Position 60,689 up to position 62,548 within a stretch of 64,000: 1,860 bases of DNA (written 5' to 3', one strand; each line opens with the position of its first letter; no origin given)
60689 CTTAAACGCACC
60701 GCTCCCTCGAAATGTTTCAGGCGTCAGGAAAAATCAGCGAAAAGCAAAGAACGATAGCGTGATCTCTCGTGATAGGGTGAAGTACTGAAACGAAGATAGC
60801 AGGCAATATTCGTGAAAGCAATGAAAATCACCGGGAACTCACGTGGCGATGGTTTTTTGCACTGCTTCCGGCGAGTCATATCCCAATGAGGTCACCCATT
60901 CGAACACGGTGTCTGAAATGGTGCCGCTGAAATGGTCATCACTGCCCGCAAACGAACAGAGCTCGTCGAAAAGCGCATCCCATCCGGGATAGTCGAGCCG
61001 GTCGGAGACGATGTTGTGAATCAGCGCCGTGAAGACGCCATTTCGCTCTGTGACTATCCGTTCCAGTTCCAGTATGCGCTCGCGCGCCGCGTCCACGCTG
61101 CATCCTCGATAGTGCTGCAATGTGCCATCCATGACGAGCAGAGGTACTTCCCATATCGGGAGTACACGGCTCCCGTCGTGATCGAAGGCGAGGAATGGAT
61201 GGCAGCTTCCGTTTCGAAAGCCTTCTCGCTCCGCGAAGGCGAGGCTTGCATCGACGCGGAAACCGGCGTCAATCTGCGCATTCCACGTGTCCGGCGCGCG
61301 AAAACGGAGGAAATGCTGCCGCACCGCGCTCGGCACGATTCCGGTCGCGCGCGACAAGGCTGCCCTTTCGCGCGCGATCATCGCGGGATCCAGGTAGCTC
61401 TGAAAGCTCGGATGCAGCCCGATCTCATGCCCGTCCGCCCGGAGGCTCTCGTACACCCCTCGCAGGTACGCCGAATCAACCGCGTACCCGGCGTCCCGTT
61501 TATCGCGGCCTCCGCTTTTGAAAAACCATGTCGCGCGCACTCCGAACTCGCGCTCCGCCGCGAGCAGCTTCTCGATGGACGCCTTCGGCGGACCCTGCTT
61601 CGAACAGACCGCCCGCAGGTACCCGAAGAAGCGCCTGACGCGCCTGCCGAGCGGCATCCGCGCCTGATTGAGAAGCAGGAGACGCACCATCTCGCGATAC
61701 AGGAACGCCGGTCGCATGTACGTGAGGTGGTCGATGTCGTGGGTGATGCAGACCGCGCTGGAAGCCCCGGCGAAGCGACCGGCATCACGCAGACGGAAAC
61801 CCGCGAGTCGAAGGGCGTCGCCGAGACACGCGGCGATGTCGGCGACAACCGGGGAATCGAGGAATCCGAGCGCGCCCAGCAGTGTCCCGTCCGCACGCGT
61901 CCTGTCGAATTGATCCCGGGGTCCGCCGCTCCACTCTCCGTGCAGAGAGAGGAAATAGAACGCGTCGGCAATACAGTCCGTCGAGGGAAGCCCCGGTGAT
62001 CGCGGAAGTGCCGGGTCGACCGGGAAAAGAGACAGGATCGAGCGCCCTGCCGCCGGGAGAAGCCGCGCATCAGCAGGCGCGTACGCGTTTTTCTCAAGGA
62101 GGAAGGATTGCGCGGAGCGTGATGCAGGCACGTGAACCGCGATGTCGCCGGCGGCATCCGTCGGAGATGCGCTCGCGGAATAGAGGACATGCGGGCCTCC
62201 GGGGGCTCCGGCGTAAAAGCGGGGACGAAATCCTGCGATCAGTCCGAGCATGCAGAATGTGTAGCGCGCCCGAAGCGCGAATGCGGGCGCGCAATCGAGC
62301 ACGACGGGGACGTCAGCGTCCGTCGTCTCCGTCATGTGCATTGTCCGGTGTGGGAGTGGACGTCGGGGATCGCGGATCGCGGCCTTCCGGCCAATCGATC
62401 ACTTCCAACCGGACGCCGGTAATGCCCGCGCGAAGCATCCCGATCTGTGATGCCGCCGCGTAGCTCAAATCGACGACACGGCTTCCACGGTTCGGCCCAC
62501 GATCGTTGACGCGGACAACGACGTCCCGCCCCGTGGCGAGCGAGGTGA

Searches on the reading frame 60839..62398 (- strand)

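Call 98: search_protein_families(library=ncbifam, proteins=[window:60839-62398:-], max_evalue=0.00001)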
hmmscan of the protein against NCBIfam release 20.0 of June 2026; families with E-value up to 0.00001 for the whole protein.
window:60839-62398:- (519 aa): 1 family
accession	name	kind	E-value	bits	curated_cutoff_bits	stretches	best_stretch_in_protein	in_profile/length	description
NF053580.1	deacetylase_VimE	equivalog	2.1e-32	112.2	440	1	140-464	88-409/431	UDP-2,3-diacetamido-2,3-dideoxy-alpha-D-glucuronate deacetylase VimE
